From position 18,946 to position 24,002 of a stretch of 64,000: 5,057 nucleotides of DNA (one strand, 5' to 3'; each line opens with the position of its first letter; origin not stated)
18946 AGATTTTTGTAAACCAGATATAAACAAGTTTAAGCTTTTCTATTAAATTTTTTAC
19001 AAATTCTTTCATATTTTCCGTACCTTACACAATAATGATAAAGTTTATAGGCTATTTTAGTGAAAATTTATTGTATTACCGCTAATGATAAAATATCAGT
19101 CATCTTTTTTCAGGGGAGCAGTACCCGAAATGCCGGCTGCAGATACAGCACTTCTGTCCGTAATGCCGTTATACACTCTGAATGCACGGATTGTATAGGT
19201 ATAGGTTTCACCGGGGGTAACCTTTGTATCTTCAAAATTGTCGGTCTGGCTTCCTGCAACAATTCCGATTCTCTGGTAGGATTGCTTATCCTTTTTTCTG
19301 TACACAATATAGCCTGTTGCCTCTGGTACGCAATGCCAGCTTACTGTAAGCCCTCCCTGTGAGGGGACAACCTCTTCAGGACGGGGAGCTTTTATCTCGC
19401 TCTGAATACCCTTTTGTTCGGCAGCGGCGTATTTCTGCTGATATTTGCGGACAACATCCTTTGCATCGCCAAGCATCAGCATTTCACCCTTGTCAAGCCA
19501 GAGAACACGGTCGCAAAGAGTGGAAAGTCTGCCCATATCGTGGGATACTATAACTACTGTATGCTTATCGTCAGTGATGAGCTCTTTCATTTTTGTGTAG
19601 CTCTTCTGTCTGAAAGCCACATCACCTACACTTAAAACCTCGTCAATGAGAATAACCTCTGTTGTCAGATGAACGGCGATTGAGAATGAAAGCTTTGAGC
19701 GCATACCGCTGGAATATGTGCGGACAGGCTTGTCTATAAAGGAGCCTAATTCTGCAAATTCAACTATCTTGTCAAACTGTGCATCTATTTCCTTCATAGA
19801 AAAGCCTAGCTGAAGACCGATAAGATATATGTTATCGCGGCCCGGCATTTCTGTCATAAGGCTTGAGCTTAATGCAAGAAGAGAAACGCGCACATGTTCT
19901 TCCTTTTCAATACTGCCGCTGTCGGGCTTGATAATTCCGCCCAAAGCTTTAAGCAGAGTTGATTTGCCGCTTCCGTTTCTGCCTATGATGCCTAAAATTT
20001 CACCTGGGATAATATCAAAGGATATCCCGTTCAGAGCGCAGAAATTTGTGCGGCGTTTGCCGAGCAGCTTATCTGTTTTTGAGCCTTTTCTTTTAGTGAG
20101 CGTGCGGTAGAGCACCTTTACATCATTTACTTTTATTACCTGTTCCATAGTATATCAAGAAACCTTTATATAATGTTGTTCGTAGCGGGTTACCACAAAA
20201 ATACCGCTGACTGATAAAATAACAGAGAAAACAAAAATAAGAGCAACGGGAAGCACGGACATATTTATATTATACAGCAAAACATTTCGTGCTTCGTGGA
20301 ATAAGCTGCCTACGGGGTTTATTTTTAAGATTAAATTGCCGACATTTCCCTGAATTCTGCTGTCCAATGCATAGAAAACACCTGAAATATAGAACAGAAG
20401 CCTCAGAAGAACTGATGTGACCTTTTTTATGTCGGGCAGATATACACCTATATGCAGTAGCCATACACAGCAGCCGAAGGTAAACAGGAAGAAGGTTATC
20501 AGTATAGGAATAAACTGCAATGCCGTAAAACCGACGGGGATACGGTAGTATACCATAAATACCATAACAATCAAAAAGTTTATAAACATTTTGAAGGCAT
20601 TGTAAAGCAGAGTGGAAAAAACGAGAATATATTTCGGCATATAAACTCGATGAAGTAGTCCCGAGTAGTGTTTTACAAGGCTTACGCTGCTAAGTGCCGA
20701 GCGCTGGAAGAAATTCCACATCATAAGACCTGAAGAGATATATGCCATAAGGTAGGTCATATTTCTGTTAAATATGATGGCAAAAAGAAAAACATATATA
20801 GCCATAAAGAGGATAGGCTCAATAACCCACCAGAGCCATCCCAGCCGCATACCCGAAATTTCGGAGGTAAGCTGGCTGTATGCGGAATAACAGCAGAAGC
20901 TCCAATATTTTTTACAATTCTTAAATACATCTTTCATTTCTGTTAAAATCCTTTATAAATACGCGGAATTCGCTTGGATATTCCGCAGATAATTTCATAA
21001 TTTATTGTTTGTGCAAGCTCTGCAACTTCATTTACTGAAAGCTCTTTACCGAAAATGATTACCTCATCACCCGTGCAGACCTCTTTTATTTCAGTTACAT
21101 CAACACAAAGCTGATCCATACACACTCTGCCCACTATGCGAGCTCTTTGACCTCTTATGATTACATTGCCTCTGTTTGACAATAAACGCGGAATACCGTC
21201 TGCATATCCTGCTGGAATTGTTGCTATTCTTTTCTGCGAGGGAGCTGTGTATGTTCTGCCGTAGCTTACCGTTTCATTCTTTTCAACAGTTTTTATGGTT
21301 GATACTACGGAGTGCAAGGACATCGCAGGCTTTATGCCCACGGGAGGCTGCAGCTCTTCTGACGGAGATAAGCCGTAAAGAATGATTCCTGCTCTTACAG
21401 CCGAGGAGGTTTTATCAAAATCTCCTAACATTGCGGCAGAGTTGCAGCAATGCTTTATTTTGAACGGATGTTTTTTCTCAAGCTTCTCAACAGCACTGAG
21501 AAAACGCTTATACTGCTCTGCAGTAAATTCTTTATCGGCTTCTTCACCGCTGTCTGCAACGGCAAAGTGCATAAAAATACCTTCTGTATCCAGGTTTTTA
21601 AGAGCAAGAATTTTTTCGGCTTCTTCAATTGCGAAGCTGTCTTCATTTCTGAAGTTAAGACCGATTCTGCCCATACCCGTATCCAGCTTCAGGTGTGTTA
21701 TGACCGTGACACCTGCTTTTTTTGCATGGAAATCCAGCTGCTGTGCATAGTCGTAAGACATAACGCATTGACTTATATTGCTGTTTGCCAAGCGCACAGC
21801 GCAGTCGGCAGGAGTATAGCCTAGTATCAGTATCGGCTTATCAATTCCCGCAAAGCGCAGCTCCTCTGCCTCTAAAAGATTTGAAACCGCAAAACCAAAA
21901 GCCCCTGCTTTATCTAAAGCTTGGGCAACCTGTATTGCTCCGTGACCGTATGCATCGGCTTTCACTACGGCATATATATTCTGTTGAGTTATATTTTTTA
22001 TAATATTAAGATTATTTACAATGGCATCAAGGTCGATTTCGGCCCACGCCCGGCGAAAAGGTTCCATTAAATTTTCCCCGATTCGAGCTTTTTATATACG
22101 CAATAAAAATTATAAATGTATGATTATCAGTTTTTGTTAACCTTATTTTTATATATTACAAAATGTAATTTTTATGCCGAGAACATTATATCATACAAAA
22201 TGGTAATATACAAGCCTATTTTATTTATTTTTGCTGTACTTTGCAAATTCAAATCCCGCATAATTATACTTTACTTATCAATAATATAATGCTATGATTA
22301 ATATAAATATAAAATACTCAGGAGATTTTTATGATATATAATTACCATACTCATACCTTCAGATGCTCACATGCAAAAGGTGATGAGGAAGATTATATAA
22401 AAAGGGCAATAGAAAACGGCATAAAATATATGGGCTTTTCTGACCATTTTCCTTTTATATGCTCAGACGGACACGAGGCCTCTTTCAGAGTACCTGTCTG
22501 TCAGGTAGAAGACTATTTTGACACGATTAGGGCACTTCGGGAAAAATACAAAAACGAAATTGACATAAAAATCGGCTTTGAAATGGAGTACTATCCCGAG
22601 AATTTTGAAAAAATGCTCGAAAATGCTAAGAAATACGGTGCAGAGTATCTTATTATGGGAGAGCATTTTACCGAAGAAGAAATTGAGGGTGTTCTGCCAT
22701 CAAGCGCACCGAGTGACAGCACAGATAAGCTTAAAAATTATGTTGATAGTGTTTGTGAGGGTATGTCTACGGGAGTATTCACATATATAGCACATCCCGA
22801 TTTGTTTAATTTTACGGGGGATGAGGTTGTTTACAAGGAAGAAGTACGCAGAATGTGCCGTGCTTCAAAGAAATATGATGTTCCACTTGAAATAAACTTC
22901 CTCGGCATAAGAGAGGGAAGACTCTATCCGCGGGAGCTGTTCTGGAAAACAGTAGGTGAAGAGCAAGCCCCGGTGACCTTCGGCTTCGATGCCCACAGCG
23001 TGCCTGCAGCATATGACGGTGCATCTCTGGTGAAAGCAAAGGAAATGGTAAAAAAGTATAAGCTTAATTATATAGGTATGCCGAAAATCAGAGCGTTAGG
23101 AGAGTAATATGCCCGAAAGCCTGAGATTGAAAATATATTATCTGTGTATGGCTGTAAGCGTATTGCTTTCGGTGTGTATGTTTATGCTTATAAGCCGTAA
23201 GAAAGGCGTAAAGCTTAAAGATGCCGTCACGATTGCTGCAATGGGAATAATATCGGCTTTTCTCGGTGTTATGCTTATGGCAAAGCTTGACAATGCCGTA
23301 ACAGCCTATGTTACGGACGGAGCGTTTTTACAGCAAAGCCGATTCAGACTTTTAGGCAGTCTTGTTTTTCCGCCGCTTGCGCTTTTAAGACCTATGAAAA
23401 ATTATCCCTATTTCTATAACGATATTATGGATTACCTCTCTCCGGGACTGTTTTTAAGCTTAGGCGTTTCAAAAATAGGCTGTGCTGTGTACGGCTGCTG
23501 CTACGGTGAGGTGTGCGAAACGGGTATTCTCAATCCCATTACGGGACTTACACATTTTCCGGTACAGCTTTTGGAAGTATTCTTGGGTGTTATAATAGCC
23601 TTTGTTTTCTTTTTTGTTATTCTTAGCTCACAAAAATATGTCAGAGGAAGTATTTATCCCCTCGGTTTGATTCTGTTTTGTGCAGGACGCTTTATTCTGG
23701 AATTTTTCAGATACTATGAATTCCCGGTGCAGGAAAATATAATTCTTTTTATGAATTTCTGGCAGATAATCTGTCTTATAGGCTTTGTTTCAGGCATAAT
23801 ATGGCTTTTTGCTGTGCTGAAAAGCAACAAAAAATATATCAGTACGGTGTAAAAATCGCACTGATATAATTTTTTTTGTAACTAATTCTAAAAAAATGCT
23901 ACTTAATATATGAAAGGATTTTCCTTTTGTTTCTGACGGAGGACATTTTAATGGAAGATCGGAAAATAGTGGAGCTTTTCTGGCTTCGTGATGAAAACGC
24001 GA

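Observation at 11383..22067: alr-led ABC-2 export operon with four ATP-grasp modules, a nucleotidyltransferase and a divergent CapA-LRR gene, but no glycosyltransferase: candidate undescribed amino-acid/peptide-bearing surface-polymer pathway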

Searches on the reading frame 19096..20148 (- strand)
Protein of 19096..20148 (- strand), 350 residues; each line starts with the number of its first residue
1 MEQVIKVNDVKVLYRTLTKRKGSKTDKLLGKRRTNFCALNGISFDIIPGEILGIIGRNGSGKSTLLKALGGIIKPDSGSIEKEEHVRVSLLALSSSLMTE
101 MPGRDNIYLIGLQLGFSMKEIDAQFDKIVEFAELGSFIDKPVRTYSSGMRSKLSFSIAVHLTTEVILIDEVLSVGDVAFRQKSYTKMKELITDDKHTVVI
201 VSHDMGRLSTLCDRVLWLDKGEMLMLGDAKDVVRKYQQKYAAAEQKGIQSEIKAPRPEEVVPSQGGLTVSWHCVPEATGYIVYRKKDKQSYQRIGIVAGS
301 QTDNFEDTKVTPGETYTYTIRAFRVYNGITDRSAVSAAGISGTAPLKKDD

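Call 3: search_protein_families(library=pfam, proteins=[window:19096-20148:-], max_evalue=0.01)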
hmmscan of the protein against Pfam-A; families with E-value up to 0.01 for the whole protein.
window:19096-20148:- (350 aa): 6 families
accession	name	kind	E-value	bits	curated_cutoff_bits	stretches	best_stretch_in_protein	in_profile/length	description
PF00005.33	ABC_tran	-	6.8e-22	79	25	1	39-171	1-135/137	ABC transporter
PF13304.12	AAA_21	-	2.3e-06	28.3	27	1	52-72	2-22/304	AAA domain, putative AbiEii toxin, Type IV TA system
PF13555.12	AAA_29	-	0.00018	21.6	27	1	45-76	18-49/61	P-loop containing region of AAA domain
PF13476.12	AAA_23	-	0.0005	21.2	27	1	50-70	20-40/201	AAA domain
PF09818.15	ABC_ATPase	-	0.00058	19.4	23.2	0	47-69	77-99/283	P-loop domain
PF13175.12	AAA_15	-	0.00071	19.7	32.1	1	35-116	10-83/374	AAA ATPase domain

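Call 4: search_protein_families(library=ncbifam, proteins=[window:19096-20148:-], max_evalue=0.01)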
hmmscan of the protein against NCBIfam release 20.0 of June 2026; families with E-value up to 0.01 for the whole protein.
window:19096-20148:- (350 aa): 183 families (the best 25 are shown)
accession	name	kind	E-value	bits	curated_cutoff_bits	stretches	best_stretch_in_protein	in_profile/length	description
NF010066.0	PRK13546.1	equivalog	3e-58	197.3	320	1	1-241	1-239/264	teichoic acids export ABC transporter ATP-binding subunit TagH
NF010065.0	PRK13545.1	equivalog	7.6e-56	189.9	538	1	4-267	4-264/549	teichoic acids export protein ATP-binding subunit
NF050108.1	galactan_ABC_ATP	equivalog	3.7e-44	150.7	400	1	36-238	42-242/244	galactan export ABC transporter ATP-binding subunit Wzt/RfbE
TIGR01188.1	drrA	subfamily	1.2e-33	116.7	312.45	1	34-250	4-229/302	daunorubicin resistance ABC transporter, ATP-binding protein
NF033858.1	ABC2_perm_RbbA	equivalog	1.7e-26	92.5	1050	1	27-239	270-491/909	ribosome-associated ATPase/putative transporter RbbA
TIGR04520.1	ECF_ATPase_1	equivalog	9.8e-26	90.8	315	2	115-237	107-228/269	energy-coupling factor transporter ATPase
TIGR04521.1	ECF_ATPase_2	equivalog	3e-25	88.8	330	2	112-238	111-238/279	energy-coupling factor transporter ATPase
NF000355.4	ribo_prot_ABC_F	equivalog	2e-23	83.1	380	1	39-224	18-193/499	ribosomal protection-like ABC-F family protein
NF010060.0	PRK13537.1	equivalog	2.5e-23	82.5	521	1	31-233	23-234/314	nodulation factor ABC transporter ATP-binding protein NodI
NF010059.0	PRK13536.1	equivalog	5.9e-23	81.2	549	1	37-233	57-262/342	nodulation factor ABC transporter ATP-binding protein NodI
NF040840.2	tungstate_WtpC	equivalog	1.4e-22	80.5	440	1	38-242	15-228/347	tungstate ABC transporter ATP-binding protein WtpC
NF010068.0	PRK13548.1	equivalog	1.9e-22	79.6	261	1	38-235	20-233/261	heme ABC transporter ATP-binding protein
TIGR01288.1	nodI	equivalog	2.9e-22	79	424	1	38-230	19-220/303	nodulation factor ABC transporter ATP-binding protein NodI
NF047568.1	PSM_export_PmtC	equivalog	9.6e-22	77.8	375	1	32-225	9-200/290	phenol-soluble modulin export ABC transporter ATP-binding protein PmtC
NF010156.0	PRK13635.1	equivalog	1.5e-21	76.8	392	2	36-84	20-68/279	energy-coupling factor ABC transporter ATP-binding protein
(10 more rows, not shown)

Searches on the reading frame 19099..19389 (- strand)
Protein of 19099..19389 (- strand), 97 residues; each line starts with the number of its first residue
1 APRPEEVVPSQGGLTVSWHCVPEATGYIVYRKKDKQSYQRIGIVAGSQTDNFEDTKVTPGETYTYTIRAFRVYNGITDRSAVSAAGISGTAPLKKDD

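Call 85: search_protein_families(library=pfam, proteins=[window:19099-19389:-], max_evalue=10)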
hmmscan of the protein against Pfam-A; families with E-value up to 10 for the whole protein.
seq(97 aa): 3 families
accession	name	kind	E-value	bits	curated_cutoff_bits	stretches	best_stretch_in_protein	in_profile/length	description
PF00041.27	fn3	-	0.0059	17.2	25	1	12-72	14-71/84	Fibronectin type III domain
PF18370.7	RGI_lyase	-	0.069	13.9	27.8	1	7-65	12-68/86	Rhamnogalacturonan I lyases beta-sheet domain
PF06245.16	DUF1015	-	0.097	12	25.8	1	24-61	83-121/325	Protein of unknown function (DUF1015)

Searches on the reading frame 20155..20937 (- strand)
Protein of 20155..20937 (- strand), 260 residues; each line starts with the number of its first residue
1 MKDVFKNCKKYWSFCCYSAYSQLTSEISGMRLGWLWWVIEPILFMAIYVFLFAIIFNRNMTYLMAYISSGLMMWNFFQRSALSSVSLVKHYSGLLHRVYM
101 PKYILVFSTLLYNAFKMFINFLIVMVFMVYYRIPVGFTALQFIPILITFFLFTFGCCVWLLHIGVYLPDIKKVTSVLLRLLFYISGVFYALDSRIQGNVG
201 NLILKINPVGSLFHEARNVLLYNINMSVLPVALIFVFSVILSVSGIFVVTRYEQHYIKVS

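Call 3: search_protein_families(library=pfam, proteins=[window:20155-20937:-], max_evalue=0.01)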
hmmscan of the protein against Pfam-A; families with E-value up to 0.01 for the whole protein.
window:20155-20937:- (260 aa): 1 family
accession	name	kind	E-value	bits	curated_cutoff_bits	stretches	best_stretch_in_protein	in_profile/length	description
PF01061.29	ABC2_membrane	-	6.8e-05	22.9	26.9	1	32-213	20-203/211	ABC-2 type transporter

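Call 4: search_protein_families(library=ncbifam, proteins=[window:20155-20937:-], max_evalue=0.01)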
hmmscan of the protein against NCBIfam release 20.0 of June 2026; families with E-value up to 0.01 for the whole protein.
window:20155-20937:- (260 aa): 1 family
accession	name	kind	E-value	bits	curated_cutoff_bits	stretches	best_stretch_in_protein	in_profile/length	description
NF050109.1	galactan_ABC_perm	equivalog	4.6e-11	42.7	380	1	32-253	41-265/272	galactan export ABC transporter permease subunit Wzm/RfbD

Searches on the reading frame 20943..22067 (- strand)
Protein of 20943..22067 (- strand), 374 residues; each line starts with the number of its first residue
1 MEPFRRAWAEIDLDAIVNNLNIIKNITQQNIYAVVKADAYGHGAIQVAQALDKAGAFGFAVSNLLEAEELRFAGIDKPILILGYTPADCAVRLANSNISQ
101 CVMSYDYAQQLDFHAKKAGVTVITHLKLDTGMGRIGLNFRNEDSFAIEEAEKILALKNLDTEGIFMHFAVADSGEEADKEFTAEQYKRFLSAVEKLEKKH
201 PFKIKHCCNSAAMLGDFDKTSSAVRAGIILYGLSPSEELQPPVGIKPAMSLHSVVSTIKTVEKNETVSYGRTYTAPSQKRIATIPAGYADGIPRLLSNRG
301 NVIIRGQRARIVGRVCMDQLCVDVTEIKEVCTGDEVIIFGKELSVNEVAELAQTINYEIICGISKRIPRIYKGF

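Call 3: search_protein_families(library=pfam, proteins=[window:20943-22067:-], max_evalue=0.01)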
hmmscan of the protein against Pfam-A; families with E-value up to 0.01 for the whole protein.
window:20943-22067:- (374 aa): 2 families
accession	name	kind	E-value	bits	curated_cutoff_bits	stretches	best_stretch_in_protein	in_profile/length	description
PF01168.26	Ala_racemase_N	-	1e-61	208.9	24.1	1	11-235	1-220/220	Alanine racemase, N-terminal domain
PF00842.27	Ala_racemase_C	-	3.5e-51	172.5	25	1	248-371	1-127/127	Alanine racemase, C-terminal domain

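Call 4: search_protein_families(library=ncbifam, proteins=[window:20943-22067:-], max_evalue=0.01)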
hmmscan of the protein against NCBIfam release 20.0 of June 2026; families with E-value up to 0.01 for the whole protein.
window:20943-22067:- (374 aa): 11 families
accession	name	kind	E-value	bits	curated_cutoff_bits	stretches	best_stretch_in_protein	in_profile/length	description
TIGR00492.1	alr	equivalog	4.9e-117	390.9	168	1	5-371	1-367/369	alanine racemase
NF033131.1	vanT-G-Cterm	exception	9e-105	350.5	460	1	6-371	2-368/368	serine racemase VanT catalytic subunit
NF008897.0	PRK11930.1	equivalog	1.6e-92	310.9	804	1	9-371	462-819/822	bifunctional UDP-N-acetylmuramoyl-tripeptide:D-alanyl-D-alanine ligase/alanine racemase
NF002970.2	PRK03646.1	exception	1.7e-65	221.5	600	1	7-368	5-352/356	catabolic alanine racemase DadX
NF033132.1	vanT-CELN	equivalog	1.7e-64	218.5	900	1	3-367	336-693/697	membrane-bound serine racemase VanT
NF000791.0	PRK00053.2-2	equivalog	3.8e-49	167.7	218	1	11-370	6-338/340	alanine racemase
NF033133.1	vanT-L-cat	exception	2.6e-47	161.8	750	1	5-367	6-361/366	serine racemase VanT-L catalytic subunit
NF009879.0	PRK13340.1-4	subfamily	1.4e-45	155.9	434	1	7-372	42-405/406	alanine racemase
NF000792.0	PRK00053.2-3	equivalog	1.3e-43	149.6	384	1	10-372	7-359/360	alanine racemase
NF045642.2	HdxyAspAldBhcC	equivalog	4.3e-06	26.1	690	1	11-167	34-192/387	3-hydroxy-D-aspartate aldolase BhcC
NF040742.1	racem_Orr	exception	0.0069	15.5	480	0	10-164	5-154/351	ornithine racemase Orr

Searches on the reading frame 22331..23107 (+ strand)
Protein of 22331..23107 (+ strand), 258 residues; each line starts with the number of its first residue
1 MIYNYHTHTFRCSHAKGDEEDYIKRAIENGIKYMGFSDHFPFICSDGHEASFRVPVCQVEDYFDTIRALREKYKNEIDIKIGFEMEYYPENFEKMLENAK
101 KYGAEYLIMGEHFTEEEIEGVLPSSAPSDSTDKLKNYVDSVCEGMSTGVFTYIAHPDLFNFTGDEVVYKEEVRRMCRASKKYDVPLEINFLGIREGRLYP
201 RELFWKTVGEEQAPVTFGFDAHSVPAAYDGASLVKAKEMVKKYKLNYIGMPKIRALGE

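Call 6: search_protein_families(library=pfam, proteins=[window:22331-23107:+], max_evalue=0.001)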
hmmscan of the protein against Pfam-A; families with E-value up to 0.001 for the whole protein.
window:22331-23107:+ (258 aa): 1 family
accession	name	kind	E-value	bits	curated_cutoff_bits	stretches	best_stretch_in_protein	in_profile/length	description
PF02811.25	PHP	-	9.2e-20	72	26.4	1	5-189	2-162/164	PHP domain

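Call 66: search_protein_families(library=ncbifam, proteins=[window:22331-23107:+], max_evalue=0.00001)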
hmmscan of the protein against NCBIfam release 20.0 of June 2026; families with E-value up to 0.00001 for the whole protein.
window:22331-23107:+ (258 aa): 5 families
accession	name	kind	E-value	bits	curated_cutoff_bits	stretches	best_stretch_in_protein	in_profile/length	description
NF005596.0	PRK07328.1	subfamily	6.2e-34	117.6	202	1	2-242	3-249/269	histidinol-phosphatase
TIGR01856.1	hisJ_fam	subfamily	1.7e-23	83.6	90.2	1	4-224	2-240/252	histidinol-phosphatase HisJ family protein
NF005996.1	PRK08123.1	equivalog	6.8e-22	78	133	1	6-113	4-117/262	histidinol-phosphatase HisJ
NF006702.0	PRK09248.1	domain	4.4e-09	36.2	264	0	4-51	6-53/246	PHP domain-containing protein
NF005235.0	PRK06740.1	equivalog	1.2e-06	28.2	442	1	53-223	115-295/335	histidinol phosphate phosphatase domain-containing protein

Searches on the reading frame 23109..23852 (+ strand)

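Call 6: search_protein_families(library=pfam, proteins=[window:23109-23852:+], max_evalue=0.001)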
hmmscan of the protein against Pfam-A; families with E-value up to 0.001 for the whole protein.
window:23109-23852:+ (247 aa): 1 family
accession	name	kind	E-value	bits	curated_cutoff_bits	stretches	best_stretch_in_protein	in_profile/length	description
PF01790.23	LGT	-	2.4e-15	57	24.9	1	5-234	9-239/240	Prolipoprotein diacylglyceryl transferase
